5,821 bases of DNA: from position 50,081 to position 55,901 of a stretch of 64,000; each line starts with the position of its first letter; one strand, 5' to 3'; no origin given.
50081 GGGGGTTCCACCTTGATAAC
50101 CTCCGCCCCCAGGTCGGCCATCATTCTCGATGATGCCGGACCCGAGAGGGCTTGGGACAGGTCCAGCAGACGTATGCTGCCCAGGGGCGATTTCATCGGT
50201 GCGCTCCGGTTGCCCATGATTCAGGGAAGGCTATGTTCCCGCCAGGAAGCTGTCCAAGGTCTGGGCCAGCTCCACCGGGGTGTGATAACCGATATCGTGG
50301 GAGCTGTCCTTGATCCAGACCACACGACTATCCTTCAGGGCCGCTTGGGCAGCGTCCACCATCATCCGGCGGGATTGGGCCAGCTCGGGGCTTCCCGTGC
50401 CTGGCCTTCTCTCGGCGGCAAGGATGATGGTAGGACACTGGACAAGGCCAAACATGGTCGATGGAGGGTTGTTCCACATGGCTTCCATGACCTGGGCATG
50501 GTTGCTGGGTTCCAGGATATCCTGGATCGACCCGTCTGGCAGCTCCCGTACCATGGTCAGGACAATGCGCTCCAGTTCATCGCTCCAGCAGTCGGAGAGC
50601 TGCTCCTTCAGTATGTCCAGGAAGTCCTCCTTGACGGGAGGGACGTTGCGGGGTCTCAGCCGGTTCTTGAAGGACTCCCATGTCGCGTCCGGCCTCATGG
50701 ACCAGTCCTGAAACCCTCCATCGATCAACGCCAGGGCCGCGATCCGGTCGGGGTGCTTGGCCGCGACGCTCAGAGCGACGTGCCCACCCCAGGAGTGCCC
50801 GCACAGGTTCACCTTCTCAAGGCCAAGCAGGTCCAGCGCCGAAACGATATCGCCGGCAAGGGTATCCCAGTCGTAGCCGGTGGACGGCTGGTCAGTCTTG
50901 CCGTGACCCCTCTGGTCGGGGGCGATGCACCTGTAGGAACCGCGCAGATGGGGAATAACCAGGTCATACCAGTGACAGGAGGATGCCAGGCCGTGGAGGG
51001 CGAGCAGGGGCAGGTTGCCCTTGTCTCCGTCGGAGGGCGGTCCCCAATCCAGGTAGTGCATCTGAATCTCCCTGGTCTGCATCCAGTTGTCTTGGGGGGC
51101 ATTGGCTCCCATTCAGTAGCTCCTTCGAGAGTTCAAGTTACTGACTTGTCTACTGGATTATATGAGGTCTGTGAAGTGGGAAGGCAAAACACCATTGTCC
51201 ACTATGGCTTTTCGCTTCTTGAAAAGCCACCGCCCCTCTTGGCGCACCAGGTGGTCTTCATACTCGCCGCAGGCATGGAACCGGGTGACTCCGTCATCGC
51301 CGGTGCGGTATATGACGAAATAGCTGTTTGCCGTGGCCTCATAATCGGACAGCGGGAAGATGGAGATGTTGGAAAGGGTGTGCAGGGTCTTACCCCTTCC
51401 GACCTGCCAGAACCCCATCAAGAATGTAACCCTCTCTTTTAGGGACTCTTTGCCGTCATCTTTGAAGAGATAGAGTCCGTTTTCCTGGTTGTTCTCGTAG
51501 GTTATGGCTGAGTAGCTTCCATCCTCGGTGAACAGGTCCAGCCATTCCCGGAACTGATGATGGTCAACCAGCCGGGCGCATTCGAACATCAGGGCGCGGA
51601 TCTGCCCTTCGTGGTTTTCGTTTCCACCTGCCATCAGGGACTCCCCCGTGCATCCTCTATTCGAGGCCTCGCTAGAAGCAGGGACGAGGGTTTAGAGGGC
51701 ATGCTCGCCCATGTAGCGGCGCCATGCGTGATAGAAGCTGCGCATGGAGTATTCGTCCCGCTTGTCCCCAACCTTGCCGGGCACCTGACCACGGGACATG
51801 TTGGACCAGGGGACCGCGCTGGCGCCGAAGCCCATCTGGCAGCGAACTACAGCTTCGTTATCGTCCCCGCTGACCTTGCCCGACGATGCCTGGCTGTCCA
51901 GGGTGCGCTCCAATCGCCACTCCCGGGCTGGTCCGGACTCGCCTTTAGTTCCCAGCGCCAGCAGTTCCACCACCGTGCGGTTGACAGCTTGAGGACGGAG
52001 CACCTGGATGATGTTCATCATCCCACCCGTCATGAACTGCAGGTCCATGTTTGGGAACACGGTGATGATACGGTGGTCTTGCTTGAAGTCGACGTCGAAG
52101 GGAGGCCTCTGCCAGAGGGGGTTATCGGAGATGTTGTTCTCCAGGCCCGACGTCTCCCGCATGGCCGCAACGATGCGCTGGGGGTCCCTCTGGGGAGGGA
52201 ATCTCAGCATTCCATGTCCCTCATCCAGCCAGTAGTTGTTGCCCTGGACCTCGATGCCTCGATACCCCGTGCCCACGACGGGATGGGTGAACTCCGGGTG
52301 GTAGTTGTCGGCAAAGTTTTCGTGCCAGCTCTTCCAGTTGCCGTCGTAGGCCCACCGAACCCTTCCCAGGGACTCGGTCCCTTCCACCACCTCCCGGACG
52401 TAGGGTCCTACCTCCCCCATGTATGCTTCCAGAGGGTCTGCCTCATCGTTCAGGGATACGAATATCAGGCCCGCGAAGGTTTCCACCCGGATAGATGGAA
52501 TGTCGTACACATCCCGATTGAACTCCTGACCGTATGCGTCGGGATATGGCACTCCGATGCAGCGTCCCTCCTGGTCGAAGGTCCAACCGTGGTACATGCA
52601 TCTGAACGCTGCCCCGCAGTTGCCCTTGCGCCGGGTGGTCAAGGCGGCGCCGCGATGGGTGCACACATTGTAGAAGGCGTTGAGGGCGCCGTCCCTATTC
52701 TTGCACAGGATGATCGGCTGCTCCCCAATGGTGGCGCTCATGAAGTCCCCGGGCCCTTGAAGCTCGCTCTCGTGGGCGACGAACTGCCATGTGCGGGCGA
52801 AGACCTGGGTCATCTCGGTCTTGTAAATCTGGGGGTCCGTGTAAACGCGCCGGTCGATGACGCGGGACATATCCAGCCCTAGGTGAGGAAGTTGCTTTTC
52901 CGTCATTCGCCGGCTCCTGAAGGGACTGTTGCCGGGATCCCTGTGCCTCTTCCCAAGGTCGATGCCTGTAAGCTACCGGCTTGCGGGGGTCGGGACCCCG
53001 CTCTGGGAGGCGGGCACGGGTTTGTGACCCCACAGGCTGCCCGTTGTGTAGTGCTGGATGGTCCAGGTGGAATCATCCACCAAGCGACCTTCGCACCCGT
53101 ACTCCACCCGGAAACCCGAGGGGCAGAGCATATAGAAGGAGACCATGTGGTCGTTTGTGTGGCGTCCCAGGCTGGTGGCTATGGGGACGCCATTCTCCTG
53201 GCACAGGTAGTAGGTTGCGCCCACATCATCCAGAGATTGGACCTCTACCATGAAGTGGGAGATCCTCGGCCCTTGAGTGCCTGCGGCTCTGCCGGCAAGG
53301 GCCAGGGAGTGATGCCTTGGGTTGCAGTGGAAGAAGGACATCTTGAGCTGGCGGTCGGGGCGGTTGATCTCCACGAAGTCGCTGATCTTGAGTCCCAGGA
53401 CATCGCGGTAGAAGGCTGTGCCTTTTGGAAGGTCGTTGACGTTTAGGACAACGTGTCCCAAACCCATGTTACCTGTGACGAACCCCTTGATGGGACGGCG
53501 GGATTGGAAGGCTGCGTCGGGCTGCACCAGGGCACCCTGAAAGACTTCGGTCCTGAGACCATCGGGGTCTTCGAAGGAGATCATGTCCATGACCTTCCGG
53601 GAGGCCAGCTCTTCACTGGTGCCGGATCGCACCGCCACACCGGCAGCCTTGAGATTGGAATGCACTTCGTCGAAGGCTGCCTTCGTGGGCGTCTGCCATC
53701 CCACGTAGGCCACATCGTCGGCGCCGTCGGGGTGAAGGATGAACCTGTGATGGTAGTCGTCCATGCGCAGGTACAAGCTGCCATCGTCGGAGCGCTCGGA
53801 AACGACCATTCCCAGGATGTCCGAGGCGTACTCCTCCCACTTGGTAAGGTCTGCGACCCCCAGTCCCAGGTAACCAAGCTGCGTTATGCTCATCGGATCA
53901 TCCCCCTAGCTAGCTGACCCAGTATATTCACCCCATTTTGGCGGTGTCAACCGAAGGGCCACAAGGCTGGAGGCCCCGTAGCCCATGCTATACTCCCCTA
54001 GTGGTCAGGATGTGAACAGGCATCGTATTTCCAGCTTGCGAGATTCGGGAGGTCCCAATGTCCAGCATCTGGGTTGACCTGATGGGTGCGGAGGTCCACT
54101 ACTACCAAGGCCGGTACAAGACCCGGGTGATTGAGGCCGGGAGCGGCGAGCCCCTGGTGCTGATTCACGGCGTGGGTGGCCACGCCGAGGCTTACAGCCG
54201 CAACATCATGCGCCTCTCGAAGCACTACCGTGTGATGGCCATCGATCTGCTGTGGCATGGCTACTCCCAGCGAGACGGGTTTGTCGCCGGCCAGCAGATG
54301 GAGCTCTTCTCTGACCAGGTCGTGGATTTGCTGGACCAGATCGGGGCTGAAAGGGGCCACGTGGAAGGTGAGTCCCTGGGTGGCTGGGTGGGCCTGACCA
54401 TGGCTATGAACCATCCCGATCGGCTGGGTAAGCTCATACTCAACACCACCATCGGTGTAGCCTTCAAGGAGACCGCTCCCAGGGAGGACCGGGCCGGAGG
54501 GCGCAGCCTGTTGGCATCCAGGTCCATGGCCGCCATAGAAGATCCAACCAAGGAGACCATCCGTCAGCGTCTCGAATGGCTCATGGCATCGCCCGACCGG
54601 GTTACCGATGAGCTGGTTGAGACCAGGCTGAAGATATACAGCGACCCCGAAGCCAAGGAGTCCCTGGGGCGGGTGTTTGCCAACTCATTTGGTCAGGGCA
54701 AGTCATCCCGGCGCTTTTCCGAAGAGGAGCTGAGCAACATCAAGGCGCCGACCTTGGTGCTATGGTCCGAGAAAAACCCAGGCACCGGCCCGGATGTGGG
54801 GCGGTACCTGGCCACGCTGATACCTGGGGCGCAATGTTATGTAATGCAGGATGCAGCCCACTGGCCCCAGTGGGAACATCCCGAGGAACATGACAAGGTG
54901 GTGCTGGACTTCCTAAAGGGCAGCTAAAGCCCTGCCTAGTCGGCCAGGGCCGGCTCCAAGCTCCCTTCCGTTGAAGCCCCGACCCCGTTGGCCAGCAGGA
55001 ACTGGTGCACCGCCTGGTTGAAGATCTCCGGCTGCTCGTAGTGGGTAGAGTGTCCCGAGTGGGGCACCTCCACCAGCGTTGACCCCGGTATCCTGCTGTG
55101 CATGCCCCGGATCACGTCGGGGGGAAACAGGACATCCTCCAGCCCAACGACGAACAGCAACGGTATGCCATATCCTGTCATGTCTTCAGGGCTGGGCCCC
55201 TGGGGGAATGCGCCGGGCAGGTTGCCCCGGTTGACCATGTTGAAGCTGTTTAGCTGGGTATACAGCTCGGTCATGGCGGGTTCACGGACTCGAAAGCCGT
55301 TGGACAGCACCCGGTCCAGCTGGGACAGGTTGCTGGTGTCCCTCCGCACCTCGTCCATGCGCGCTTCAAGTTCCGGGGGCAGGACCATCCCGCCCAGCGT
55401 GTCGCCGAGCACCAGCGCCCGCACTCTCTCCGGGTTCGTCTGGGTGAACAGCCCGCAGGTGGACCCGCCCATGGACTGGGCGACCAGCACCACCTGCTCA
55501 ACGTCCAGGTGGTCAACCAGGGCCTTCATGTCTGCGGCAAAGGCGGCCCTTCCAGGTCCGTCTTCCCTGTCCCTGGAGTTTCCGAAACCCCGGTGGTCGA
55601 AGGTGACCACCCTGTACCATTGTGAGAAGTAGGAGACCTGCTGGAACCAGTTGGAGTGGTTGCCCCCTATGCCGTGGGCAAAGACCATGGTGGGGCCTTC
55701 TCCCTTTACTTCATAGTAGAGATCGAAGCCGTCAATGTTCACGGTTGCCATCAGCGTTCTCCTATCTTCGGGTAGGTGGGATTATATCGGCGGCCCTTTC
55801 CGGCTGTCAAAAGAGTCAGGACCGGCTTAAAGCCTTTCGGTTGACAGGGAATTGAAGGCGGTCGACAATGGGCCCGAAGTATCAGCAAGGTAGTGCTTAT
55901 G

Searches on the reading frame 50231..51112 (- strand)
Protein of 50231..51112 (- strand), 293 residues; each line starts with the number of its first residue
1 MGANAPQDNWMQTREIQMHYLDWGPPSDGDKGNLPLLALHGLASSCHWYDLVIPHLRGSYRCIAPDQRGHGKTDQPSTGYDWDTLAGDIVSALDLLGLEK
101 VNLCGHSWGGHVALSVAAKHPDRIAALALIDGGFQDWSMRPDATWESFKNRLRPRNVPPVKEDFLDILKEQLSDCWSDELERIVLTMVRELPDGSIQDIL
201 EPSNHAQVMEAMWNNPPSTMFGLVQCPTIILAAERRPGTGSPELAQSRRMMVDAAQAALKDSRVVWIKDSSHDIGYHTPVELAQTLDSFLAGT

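Call 7: search_protein_families(library=ncbifam, proteins=[window:50231-51112:-])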
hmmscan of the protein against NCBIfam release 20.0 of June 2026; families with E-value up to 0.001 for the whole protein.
window:50231-51112:- (293 aa): 29 families (the best 25 are shown)
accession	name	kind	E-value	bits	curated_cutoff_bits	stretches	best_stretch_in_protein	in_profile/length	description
NF051488.1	bifunc_PcaDC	exception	7.4e-24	84.6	390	1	29-291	8-251/375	bifunctional 3-oxoadipate enol-lactonase/4-carboxymuconolactone decarboxylase PcaDC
NF002938.0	PRK03592.1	equivalog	1.4e-22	80.4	241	1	10-150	14-141/298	haloalkane dehalogenase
TIGR02427.1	protocat_pcaD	equivalog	6.2e-21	74.9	255.85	1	29-131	8-111/251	3-oxoadipate enol-lactonase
NF011457.0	PRK14875.1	equivalog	6.9e-21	74.6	307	1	11-130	115-229/372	acetoin dehydrogenase dihydrolipoyllysine-residue acetyltransferase subunit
NF002043.0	PRK00870.1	subfamily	1.3e-19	70.8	265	1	12-157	30-173/302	haloalkane dehalogenase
NF050089.1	i_nPHAscl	equivalog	1.1e-16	60.8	300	1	30-131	15-116/288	intracellular short-chain-length polyhydroxyalkanoate depolymerase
NF051487.1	bifunc_PcaCD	exception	2.3e-16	59.9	430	1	28-291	167-412/413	bifunctional 4-carboxymuconolactone decarboxylase/3-oxoadipate enol-lactonase PcaCD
TIGR03695.1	menH_SHCHC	equivalog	3e-16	59.6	208.55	1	35-131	4-103/252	2-succinyl-6-hydroxy-2,4-cyclohexadiene-1-carboxylate synthase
NF002873.0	PRK03204.1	equivalog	3.5e-16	59.4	466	1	9-130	17-132/286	haloalkane dehalogenase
TIGR03611.1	RutD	equivalog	1.2e-14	54.4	238.5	1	36-149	16-126/258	pyrimidine utilization protein D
NF045632.1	hydroxlase_HsaD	equivalog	3.3e-14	52.5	400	1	11-166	17-172/290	4,5:9,10-diseco-3-hydroxy-5,9,17-trioxoandrosta-1(10),2-diene-4-oate hydrolase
NF007954.0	PRK10673.1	equivalog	2.5e-13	49.9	399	1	31-140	14-122/255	esterase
TIGR03056.1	bchO_mg_che_rel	equivalog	1.1e-12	47.5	172.55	1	14-136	9-132/278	alpha/beta fold hydrolase BchO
NF004514.1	PRK05855.1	equivalog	4e-12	45.5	455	1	28-136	17-130/578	SDR family oxidoreductase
TIGR01250.1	pro_imino_pep_2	subfamily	1.1e-08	35.1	167.65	1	30-128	22-125/288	proline iminopeptidase-family hydrolase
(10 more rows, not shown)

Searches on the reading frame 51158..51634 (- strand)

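Call 7: search_protein_families(library=ncbifam, proteins=[window:51158-51634:-])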
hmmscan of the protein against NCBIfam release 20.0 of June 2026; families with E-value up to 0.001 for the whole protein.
window:51158-51634:- (158 aa): 3 families
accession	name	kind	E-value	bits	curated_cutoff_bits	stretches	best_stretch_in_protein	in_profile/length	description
NF041685.1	ant_diox_AndAd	equivalog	5.3e-17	61.8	230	1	13-147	9-144/155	anthranilate 1,2-dioxygenase small subunit AndAd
NF007479.0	PRK10069.1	subfamily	8e-16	58.6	145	1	10-153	22-179/185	3-phenylpropionate/cinnamic acid dioxygenase subunit beta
NF042947.1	3PPDioc_HcaF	equivalog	6.8e-12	45.6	230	1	11-153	11-166/172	3-phenylpropionate/cinnamic acid dioxygenase subunit beta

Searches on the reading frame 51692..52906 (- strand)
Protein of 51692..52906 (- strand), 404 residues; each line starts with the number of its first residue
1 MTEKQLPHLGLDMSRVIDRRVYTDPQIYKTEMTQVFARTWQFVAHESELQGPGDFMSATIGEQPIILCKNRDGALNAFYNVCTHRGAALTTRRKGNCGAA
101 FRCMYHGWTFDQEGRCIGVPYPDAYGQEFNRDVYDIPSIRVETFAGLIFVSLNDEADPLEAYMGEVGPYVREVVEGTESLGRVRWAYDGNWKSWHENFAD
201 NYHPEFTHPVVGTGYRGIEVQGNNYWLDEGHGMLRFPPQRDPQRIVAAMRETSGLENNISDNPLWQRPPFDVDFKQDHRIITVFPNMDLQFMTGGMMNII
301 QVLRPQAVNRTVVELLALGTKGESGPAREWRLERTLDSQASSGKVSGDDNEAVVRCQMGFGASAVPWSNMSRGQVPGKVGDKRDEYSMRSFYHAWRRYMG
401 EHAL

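Call 7: search_protein_families(library=ncbifam, proteins=[window:51692-52906:-])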
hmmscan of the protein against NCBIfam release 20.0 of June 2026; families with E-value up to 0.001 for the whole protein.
window:51692-52906:- (404 aa): 6 families
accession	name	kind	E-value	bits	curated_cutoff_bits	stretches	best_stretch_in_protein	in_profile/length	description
TIGR03229.1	benzo_1_2_benA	equivalog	2.8e-57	194.6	780.95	2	17-208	16-215/433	benzoate 1,2-dioxygenase large subunit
TIGR03228.1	anthran_1_2_A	equivalog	5.6e-46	157.2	671.9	2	17-208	16-213/438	anthranilate 1,2-dioxygenase large subunit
NF042946.1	3PPDioc_HcaE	equivalog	1e-43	150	830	1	17-209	16-215/450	3-phenylpropionate/cinnamic acid dioxygenase subunit alpha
NF041684.1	ant_diox_AndAc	equivalog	1.7e-41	142.2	750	1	12-399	19-416/418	anthranilate 1,2-dioxygenase large subunit AndAc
NF058607.1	GlBtMonoOxGbcA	equivalog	1.3e-34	119.4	670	1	19-210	35-224/420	glycine betaine monooxygenase oxygenase subunit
NF052579.1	BetMthstMoxSdmAMthl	equivalog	1.4e-09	37.4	600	1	40-144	18-113/351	4beta-methylsterol monooxygenase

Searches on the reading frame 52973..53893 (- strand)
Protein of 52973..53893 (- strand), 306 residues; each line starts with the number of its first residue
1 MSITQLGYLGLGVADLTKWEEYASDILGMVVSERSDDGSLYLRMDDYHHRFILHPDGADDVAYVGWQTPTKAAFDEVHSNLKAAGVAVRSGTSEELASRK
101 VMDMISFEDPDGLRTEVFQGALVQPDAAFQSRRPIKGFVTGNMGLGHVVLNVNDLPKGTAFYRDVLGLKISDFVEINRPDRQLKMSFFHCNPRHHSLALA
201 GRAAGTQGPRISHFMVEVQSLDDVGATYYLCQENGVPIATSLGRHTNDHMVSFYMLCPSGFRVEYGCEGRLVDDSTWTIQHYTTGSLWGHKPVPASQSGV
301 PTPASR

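Call 9: search_protein_families(library=pfam, proteins=[window:52973-53893:-])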
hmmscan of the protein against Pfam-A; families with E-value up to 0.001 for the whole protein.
window:52973-53893:- (306 aa): 3 families
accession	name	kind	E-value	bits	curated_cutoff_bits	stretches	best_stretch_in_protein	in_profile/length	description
PF00903.31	Glyoxalase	-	2.1e-34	118.9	20.6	2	144-265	1-121/121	Glyoxalase/Bleomycin resistance protein/Dioxygenase superfamily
PF22632.2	BphC_D1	-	3.4e-18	65.6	27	1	6-55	1-50/51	Dihydroxybiphenyl dioxygenase BphC D1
PF22677.2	Ble-like_N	-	2.1e-05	24.6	24.5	1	147-172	4-29/41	Bleomycin resistance protein-like N-terminal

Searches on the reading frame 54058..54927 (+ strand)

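Call 9: search_protein_families(library=pfam, proteins=[window:54058-54927:+])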
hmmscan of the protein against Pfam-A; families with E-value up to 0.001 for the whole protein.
window:54058-54927:+ (289 aa): 3 families
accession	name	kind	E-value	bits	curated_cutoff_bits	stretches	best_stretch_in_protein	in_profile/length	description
PF00561.26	Abhydrolase_1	-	2.9e-25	89.8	25.8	1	32-275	2-245/245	alpha/beta hydrolase fold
PF12697.13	Abhydrolase_6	-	5.7e-17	63.5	26.3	1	33-277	1-213/217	Alpha/beta hydrolase family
PF12146.15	Hydrolase_4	-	2.7e-08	33.9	27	1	33-241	7-203/239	Serine aminopeptidase, S33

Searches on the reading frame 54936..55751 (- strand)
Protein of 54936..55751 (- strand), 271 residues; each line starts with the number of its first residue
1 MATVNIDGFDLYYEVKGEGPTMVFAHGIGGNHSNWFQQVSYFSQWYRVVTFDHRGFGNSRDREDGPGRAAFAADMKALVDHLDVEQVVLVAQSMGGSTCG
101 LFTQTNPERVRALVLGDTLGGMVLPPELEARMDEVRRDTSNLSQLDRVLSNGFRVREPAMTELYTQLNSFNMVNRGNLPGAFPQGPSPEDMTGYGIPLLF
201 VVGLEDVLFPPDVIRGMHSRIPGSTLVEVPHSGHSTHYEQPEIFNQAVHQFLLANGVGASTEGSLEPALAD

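Call 53: search_protein_families(library=pfam, proteins=[window:54936-55751:-], max_evalue=0.0001)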
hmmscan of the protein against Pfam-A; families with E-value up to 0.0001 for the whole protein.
window:54936-55751:- (271 aa): 3 families
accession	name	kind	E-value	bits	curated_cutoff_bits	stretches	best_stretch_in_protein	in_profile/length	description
PF00561.26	Abhydrolase_1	-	9.3e-32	111.1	25.8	1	20-155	1-134/245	alpha/beta hydrolase fold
PF12697.13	Abhydrolase_6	-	4.8e-21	76.9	26.3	1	22-246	1-216/217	Alpha/beta hydrolase family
PF12146.15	Hydrolase_4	-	1.5e-15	57.6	27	1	21-240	6-238/239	Serine aminopeptidase, S33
